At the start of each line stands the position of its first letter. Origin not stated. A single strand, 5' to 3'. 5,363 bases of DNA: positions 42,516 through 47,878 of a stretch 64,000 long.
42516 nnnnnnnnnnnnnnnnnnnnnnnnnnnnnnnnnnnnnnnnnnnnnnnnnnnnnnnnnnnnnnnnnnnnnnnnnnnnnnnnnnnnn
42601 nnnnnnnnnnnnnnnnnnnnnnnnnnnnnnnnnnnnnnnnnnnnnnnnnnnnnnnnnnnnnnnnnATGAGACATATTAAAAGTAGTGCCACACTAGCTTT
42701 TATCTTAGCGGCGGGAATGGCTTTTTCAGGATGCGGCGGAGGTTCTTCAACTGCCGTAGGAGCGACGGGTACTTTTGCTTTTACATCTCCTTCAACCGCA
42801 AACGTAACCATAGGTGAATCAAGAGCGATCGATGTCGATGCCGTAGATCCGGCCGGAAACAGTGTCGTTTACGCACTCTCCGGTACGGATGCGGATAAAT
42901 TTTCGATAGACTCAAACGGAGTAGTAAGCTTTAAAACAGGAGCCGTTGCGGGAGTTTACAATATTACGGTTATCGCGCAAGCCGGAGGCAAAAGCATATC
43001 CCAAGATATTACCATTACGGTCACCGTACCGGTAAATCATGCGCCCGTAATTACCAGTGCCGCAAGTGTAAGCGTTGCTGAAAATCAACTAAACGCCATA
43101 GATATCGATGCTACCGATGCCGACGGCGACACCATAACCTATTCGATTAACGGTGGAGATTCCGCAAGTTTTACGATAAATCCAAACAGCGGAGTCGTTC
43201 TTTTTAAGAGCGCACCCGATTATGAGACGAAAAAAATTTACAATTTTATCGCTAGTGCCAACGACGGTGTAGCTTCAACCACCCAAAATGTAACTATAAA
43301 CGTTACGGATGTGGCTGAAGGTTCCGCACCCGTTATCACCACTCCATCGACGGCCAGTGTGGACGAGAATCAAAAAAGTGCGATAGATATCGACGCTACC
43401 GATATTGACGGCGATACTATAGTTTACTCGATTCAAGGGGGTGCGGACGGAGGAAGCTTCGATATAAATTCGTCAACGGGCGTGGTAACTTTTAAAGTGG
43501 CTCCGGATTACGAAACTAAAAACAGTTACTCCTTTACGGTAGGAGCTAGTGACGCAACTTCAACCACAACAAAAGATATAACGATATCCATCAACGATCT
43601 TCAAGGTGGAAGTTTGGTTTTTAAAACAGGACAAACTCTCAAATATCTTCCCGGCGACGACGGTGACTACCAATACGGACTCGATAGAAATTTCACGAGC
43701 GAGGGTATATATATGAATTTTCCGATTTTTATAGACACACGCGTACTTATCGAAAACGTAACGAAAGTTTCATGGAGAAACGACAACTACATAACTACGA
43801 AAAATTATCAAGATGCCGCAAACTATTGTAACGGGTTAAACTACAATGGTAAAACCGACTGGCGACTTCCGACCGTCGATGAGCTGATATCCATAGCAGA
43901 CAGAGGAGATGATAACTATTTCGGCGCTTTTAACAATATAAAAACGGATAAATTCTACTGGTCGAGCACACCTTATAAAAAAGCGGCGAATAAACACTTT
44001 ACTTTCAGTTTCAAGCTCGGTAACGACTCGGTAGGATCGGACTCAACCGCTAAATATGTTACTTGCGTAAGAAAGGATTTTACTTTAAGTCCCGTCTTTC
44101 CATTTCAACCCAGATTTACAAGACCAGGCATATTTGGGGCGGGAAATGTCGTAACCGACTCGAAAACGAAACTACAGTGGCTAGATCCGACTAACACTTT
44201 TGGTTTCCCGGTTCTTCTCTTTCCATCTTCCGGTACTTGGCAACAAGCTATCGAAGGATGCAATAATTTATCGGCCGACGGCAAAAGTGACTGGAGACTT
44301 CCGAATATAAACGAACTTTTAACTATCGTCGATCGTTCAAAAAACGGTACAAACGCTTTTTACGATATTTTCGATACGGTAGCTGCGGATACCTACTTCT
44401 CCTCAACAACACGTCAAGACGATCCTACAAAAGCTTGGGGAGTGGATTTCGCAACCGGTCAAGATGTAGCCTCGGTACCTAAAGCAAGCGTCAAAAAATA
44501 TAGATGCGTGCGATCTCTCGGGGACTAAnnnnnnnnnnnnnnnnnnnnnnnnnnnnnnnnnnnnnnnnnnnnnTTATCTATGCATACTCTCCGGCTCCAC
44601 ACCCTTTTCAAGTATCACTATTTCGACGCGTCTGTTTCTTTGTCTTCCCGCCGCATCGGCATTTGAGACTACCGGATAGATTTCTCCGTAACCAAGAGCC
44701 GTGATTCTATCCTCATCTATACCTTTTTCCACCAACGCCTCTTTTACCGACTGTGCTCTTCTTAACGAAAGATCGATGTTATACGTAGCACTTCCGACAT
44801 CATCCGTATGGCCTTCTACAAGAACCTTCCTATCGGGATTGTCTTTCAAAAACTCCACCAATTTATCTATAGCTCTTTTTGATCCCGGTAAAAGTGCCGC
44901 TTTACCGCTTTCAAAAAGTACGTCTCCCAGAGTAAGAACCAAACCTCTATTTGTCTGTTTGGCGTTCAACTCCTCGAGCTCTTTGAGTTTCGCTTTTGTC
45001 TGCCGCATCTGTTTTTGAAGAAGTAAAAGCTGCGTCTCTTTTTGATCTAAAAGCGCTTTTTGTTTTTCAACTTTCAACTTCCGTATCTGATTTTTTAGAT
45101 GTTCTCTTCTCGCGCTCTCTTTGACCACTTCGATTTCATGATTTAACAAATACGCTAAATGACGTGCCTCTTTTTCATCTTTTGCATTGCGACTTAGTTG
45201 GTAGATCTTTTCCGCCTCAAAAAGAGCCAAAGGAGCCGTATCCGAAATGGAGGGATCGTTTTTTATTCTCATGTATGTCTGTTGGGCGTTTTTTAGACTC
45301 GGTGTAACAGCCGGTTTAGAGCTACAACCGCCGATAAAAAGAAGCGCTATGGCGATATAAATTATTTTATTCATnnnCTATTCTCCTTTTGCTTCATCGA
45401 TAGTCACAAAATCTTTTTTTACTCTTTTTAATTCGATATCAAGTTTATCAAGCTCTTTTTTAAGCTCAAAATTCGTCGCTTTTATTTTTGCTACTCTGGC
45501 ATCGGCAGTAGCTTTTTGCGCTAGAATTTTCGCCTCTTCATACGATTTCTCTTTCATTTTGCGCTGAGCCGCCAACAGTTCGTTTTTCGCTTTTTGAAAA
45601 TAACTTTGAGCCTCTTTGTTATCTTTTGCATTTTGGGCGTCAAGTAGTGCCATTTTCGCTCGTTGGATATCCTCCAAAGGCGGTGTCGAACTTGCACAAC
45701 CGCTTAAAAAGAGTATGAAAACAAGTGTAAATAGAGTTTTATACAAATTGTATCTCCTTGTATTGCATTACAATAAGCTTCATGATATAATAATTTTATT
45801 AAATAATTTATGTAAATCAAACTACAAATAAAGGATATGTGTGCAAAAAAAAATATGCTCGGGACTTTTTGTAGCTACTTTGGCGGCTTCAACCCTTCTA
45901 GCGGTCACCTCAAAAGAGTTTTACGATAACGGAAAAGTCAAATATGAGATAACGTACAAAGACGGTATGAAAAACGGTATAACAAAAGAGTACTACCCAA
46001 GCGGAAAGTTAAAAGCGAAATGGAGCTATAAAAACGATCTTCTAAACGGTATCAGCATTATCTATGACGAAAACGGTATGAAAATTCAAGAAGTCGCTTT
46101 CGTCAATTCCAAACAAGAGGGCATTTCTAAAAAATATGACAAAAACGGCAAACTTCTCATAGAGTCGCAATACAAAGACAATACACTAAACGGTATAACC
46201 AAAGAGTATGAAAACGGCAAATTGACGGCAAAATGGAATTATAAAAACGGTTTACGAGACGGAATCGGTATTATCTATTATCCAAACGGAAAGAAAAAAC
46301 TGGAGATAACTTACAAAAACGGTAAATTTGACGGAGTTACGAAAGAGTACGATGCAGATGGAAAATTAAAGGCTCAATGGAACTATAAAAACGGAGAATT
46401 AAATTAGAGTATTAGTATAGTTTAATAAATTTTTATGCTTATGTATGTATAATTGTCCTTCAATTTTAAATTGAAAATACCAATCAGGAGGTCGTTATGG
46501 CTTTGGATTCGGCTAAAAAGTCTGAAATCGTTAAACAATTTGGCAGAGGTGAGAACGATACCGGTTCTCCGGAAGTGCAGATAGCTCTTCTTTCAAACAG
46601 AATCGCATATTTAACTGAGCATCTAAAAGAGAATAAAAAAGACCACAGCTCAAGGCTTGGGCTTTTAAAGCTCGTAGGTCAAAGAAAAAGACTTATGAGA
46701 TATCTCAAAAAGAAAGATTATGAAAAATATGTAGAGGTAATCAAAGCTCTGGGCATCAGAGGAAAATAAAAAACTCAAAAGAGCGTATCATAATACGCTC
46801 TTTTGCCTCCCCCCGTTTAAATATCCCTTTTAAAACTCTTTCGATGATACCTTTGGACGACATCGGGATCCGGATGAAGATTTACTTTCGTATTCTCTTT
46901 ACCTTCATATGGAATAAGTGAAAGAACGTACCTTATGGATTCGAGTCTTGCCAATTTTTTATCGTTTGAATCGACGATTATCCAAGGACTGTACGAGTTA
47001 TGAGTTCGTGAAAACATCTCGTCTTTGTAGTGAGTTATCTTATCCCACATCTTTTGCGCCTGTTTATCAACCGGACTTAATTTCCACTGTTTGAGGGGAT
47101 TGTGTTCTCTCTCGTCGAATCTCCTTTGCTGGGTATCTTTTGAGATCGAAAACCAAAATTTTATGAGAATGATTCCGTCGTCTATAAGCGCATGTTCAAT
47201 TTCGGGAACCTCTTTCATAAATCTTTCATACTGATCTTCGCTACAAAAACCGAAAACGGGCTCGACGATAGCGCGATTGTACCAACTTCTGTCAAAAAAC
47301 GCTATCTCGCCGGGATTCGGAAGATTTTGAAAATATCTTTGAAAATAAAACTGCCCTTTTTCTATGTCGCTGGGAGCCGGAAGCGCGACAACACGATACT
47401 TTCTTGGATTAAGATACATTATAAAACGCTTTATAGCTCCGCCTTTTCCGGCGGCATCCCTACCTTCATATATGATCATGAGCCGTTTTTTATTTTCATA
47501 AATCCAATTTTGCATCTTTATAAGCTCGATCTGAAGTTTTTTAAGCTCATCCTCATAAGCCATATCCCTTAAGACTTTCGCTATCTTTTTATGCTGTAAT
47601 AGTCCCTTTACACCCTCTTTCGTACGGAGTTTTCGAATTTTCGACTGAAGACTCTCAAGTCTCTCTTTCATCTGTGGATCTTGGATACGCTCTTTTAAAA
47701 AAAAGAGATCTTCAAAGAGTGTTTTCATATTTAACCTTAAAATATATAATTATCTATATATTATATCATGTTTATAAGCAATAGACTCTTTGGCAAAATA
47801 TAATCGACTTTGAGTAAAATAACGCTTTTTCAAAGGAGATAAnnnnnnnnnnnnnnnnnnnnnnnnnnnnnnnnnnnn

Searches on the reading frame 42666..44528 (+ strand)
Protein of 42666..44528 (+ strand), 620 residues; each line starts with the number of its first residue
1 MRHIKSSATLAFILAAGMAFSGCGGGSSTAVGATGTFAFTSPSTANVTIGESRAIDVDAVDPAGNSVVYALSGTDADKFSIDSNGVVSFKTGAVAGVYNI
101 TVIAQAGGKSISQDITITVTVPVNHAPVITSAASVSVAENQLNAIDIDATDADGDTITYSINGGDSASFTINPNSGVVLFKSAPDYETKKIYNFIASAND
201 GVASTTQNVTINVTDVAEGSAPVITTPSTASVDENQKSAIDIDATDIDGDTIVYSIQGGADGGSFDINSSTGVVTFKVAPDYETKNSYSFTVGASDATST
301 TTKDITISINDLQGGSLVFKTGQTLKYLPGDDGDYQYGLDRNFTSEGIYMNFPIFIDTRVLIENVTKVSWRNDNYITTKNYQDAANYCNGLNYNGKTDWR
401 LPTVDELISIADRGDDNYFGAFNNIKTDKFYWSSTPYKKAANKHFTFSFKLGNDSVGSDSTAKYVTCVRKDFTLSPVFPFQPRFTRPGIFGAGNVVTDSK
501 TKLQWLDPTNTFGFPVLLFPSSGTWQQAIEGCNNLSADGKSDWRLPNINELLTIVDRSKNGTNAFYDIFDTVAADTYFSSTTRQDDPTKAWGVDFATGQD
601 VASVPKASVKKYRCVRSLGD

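Call 3: search_protein_families(library=pfam, proteins=[window:42666-44528:+], max_evalue=0.01)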
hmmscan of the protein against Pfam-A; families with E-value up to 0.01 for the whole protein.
window:42666-44528:+ (620 aa): 3 families
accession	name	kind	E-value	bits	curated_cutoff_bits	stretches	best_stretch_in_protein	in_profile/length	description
PF07603.17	Lcl_C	-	1.6e-46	157.8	34.9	2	495-616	2-117/117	Lcl C-terminal domain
PF00028.23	Cadherin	-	2.1e-24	86.2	28.8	3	229-308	2-91/93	Cadherin domain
PF05689.17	InvE_AD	-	0.00072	20.4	32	1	369-468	43-136/136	Adhesion domain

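Call 4: search_protein_families(library=ncbifam, proteins=[window:42666-44528:+], max_evalue=0.01)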
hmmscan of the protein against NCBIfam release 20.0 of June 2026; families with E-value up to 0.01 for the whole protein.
window:42666-44528:+ (620 aa): 5 families
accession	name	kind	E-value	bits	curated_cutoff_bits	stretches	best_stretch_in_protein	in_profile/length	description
NF038112.1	myxo_dep_M36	subfamily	4.7e-20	70.4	1500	1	53-312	1305-1566/1604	myxosortase-dependent M36 family metallopeptidase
NF047850.1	Lsa25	exception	1.4e-15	57.6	260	2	510-616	96-207/207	surface adhesin Lsa25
NF038111.1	rhom_dep_M36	equivalog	4.9e-10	37.5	1700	2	124-224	1184-1286/1315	rhombosortase-dependent M36 family metallopeptidase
NF052322.1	FimD_tip_adhes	equivalog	2.1e-07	30.1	170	1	377-469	581-661/664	fimbrial tip adhesin FimD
TIGR04225.1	CshA_fibril_rpt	repeat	0.0043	17.8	60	0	203-301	10-95/104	fibrillar adhesin CshA-type repeat protein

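Call 20: find_related_loci(query=window:42666-44528:+, collection=genome_contigs, flank=10000)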
Query window:42666-44528:+ (620 aa) in genome_contigs; peptide patterns used: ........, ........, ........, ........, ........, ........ (x = any residue, [..] = any of these).
507 stretches matched a pattern; 327 encode a relative of the query (tblastn E <= 1e-3); the best 80 are kept; 71 distinct loci.
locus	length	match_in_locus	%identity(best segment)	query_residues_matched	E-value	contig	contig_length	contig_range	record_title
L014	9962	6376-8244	79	1-620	0e+0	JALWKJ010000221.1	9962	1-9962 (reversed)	MAG: Campylobacterales bacterium isolate M17_metabat1_scaf2bin.163 M17_NODE_7565_length_9962_cov_2.537773, whole genome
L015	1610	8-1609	49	39-325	9e-63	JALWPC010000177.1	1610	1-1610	MAG: Rhodobacteraceae bacterium isolate M2_maxbin2_scaf2bin.280 M2_NODE_193948_length_1610_cov_15.984491, whole genome s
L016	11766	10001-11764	47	34-328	9e-57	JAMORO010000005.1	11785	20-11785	MAG: Sulfurimonas sp. isolate 4561-380_metabat2_scaf2bin.045 4561-380_scaffold_1234_c1, whole genome shotgun sequence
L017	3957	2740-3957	43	34-325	5e-52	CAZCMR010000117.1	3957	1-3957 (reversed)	MAG TPA_asm: uncultured Sulfurimonas sp. isolate binchicken_co36_136 genome assembly, contig: NODE_17976_length_3957_cov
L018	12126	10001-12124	48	39-325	7e-59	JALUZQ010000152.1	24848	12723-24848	MAG: Sulfurimonas sp. isolate 132-544_metabat1_scaf2bin.019_VB 132-544_scaffold_348_c1, whole genome shotgun sequence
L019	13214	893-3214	39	39-333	2e-41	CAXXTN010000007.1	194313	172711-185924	MAG: Candidatus Poribacteria bacterium isolate 64752d50-abd0-46dd-90db-3fd08d7746be genome assembly, contig: contig_7, w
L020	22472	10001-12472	39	31-322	5e-39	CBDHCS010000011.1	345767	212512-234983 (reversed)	MAG: Candidatus Poribacteria bacterium isolate 2ff7ea9c-4ed9-48aa-ac60-1c2c21251b56 genome assembly, contig: contig_11,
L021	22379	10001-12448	42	39-312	8e-39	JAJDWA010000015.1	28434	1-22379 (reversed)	MAG: Candidatus Poribacteria bacterium isolate jk18x22bins.76 k141_539353, whole genome shotgun sequence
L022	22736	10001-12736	43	45-334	2e-38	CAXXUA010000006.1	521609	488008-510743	MAG: Candidatus Poribacteria bacterium isolate 64057701-0cd0-4337-b80b-d127c366c46f genome assembly, contig: contig_6, w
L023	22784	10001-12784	40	32-315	9e-38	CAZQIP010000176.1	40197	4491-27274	MAG TPA_asm: uncultured bacterium isolate SRP338948_co1_32 genome assembly, contig: k141_469959, whole genome shotgun se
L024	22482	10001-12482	40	43-388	5e-37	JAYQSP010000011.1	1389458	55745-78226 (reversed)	MAG: Alphaproteobacteria bacterium isolate SD3109_NP_metabta_bins_sspec.tsv.241 contig_8007_pilon, whole genome shotgun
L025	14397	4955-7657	39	36-333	5e-41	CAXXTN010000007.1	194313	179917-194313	MAG: Candidatus Poribacteria bacterium isolate 64752d50-abd0-46dd-90db-3fd08d7746be genome assembly, contig: contig_7, w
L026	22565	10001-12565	40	61-332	2e-35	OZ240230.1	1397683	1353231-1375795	MAG: Bdellovibrionales bacterium isolate 6d663a9e-0918-430b-aa06-578e47c45a83 genome assembly, chromosome: 1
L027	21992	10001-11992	42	32-345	6e-35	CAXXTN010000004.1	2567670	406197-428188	MAG: Candidatus Poribacteria bacterium isolate 64752d50-abd0-46dd-90db-3fd08d7746be genome assembly, contig: contig_4, w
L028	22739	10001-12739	40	32-324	2e-34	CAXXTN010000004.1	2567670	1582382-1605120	MAG: Candidatus Poribacteria bacterium isolate 64752d50-abd0-46dd-90db-3fd08d7746be genome assembly, contig: contig_4, w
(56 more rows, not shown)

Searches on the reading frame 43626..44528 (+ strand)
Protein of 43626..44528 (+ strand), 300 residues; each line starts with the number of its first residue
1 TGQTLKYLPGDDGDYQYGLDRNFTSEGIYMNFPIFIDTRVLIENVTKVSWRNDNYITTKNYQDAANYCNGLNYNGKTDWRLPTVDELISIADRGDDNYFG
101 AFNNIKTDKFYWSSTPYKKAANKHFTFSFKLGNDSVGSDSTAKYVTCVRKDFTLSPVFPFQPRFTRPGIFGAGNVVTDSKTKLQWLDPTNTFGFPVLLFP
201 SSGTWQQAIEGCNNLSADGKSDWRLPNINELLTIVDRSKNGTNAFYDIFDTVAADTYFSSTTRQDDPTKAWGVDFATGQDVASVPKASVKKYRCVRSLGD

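Call 29: find_related_loci(query=window:43626-44528:+, collection=metagenome_contigs, flank=10000)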
Query window:43626-44528:+ (300 aa) in metagenome_contigs; peptide patterns used: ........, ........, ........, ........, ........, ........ (x = any residue, [..] = any of these).
43 stretches matched a pattern; 3 encode a relative of the query (tblastn E <= 1e-3); 3 distinct loci.
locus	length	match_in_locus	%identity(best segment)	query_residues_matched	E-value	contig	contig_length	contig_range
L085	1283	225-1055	34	1-278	3e-43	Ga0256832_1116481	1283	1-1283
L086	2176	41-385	39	38-296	7e-14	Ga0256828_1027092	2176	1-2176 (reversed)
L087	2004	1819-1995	45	38-241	7e-11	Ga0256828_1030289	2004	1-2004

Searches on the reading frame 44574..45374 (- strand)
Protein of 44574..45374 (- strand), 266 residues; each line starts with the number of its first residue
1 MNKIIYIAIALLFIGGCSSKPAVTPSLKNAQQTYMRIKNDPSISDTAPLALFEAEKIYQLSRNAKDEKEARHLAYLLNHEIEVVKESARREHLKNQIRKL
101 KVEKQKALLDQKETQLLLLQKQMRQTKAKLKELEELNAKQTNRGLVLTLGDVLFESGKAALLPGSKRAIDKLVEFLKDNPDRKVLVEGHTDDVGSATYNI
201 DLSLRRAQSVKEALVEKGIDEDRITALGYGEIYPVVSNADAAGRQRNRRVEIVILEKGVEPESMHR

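Call 3: search_protein_families(library=pfam, proteins=[window:44574-45374:-], max_evalue=0.01)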
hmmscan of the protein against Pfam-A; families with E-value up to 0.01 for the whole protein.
window:44574-45374:- (266 aa): 3 families
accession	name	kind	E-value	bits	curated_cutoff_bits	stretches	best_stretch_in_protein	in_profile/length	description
PF00691.25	OmpA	-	5.9e-25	87.9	27.2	1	153-248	1-98/98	OmpA family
PF14346.11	DUF4398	-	1.7e-07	32.1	27.9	1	26-99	2-77/78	Domain of unknown function (DUF4398)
PF05359.17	DUF748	-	0.0013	17.3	50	1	149-192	878-921/1037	Domain of Unknown Function (DUF748)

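Call 4: search_protein_families(library=ncbifam, proteins=[window:44574-45374:-], max_evalue=0.01)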
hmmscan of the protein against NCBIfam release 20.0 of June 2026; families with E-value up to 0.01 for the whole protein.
window:44574-45374:- (266 aa): 43 families (the best 25 are shown)
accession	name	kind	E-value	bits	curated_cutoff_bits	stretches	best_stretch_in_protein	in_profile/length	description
NF053613.1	OMP_toxin_LptF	equivalog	1.2e-59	202.1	400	1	13-256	15-247/256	lipotoxin F family OmpA-related lipoprotein LptF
NF053611.1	YiaD_Gzip_OmpA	equivalog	3.5e-37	128.1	175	1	121-254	73-206/206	YiaD family glycine zipper/OmpA-like lipoprotein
NF053585.1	OMP_LP_YfiB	equivalog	2.1e-32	112.3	128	1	122-255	27-161/163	outer membrane lipoprotein YfiB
NF006541.1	PRK09038.1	equivalog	5.1e-30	104.9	283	1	85-256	75-250/253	flagellar motor protein MotD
NF045787.1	OmpABordt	equivalog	5.7e-28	97.9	200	1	143-255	78-190/194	outer membrane protein OmpA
NF053612.1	anchor_PA1041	equivalog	2.2e-27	96.5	250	1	144-254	122-235/236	PA1041 family peptidoglycan-binding anchor lipoprotein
NF053607.1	CHU_0125_OmpA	equivalog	1.6e-24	86.4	620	1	140-256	523-638/639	CHU_0125 family OmpA-like outer membrane integrity protein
NF005831.1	PRK07734.1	equivalog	2.8e-24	86.3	301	1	88-255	74-249/250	flagellar motor protein MotB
TIGR02802.1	Pal_lipo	equivalog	6.6e-24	84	125.35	1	152-253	2-103/104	peptidoglycan-associated lipoprotein Pal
TIGR03350.1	type_VI_ompA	equivalog_domain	2.2e-23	82.7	139.8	1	136-254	15-137/137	type VI secretion system protein TssL, long form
NF005382.1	PRK06925.1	equivalog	7.1e-23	82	264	1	76-255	44-224/225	flagellar motor protein MotS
NF052230.1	T9SS_PorE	exception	7.2e-23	80.7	600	1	119-237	484-602/648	PorE family type IX secretion system protein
NF005444.0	PRK07033.1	equivalog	1.8e-22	79.9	520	1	138-260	302-427/438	DotU family type VI secretion system protein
TIGR03789.1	pdsO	hypoth_equivalog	4.5e-22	78.9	152.2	1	87-252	77-241/243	sortase-associated OmpA-like protein PdsO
NF006508.0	PRK08944.1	subfamily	1.6e-21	76.8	259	1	89-256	121-289/304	MotB family protein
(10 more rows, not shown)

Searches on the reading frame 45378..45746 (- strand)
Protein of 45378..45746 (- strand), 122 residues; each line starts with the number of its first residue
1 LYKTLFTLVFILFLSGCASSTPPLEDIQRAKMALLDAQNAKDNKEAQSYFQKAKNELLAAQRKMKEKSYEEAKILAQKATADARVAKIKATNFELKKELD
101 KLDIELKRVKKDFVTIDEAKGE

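Call 3: search_protein_families(library=pfam, proteins=[window:45378-45746:-], max_evalue=0.01)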
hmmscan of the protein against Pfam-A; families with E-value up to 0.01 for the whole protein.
window:45378-45746:- (122 aa): 2 families
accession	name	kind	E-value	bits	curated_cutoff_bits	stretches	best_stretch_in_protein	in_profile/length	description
PF14346.11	DUF4398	-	4.8e-08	33.8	27.9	1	26-99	2-75/78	Domain of unknown function (DUF4398)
PF08139.17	LPAM_1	-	0.0061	17.4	20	0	1-18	1-18/18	Prokaryotic membrane lipoprotein lipid attachment site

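Call 4: search_protein_families(library=ncbifam, proteins=[window:45378-45746:-], max_evalue=0.01)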
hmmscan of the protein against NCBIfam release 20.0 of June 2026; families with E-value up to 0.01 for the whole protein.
window:45378-45746:- (122 aa): 4 families
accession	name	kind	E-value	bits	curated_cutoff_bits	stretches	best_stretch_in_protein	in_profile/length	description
NF033163.1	lipo_LipL71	equivalog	1.4e-05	24.2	600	1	7-89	13-94/471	lipoprotein LipL71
NF052674.1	SAXB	equivalog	0.0034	17.8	95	1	1-91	1-100/111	SoxAX-binding protein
TIGR02887.1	spore_ger_x_C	subfamily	0.0044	16.1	163.25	1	2-68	3-61/371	Ger(x)C family spore germination protein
NF033741.1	NlpC_p60_RipA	exception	0.0067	15.5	625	1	29-94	159-222/457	NlpC/P60 family peptidoglycan endopeptidase RipA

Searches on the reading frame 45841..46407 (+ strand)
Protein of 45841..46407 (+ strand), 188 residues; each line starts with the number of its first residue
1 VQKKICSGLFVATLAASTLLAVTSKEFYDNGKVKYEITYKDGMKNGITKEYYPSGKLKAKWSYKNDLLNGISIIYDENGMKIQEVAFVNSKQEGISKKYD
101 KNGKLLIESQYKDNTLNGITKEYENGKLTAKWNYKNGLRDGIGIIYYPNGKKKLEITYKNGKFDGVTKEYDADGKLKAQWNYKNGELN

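Call 3: search_protein_families(library=pfam, proteins=[window:45841-46407:+], max_evalue=0.01)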
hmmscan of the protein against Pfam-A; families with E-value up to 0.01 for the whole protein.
window:45841-46407:+ (188 aa): 2 families
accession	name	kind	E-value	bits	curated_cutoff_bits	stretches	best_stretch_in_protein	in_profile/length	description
PF07661.19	MORN_2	-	2.9e-36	119.7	29.6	5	44-65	1-22/22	MORN repeat variant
PF02493.26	MORN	-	3.6e-05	23.8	22.5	0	134-150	5-21/23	MORN repeat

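Call 4: search_protein_families(library=ncbifam, proteins=[window:45841-46407:+], max_evalue=0.01)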
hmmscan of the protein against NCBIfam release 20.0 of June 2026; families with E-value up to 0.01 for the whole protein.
window:45841-46407:+ (188 aa): 1 family
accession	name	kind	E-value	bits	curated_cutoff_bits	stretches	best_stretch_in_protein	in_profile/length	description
NF033566.1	adhes_LIC20035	equivalog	1.2e-11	44.1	250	2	63-184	111-238/434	LIC20035 family adhesin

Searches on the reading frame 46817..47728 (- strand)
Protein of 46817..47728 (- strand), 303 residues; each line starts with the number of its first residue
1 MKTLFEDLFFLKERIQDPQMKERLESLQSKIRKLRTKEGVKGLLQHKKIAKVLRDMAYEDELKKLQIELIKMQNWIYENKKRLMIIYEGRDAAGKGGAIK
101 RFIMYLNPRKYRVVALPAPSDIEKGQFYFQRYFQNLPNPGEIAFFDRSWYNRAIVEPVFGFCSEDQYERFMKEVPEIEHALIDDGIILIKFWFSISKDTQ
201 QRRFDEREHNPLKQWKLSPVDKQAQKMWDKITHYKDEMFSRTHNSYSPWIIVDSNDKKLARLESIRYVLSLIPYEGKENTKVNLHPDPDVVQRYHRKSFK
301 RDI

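Call 60: search_protein_families(library=pfam, proteins=[window:46817-47728:-], max_evalue=0.001)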
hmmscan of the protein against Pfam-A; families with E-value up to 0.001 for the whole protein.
window:46817-47728:- (303 aa): 1 family
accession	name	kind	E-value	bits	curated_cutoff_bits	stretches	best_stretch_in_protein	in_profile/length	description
PF03976.20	PPK2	-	1.4e-92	309.9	22.3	1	55-278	4-227/229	Polyphosphate kinase 2 (PPK2)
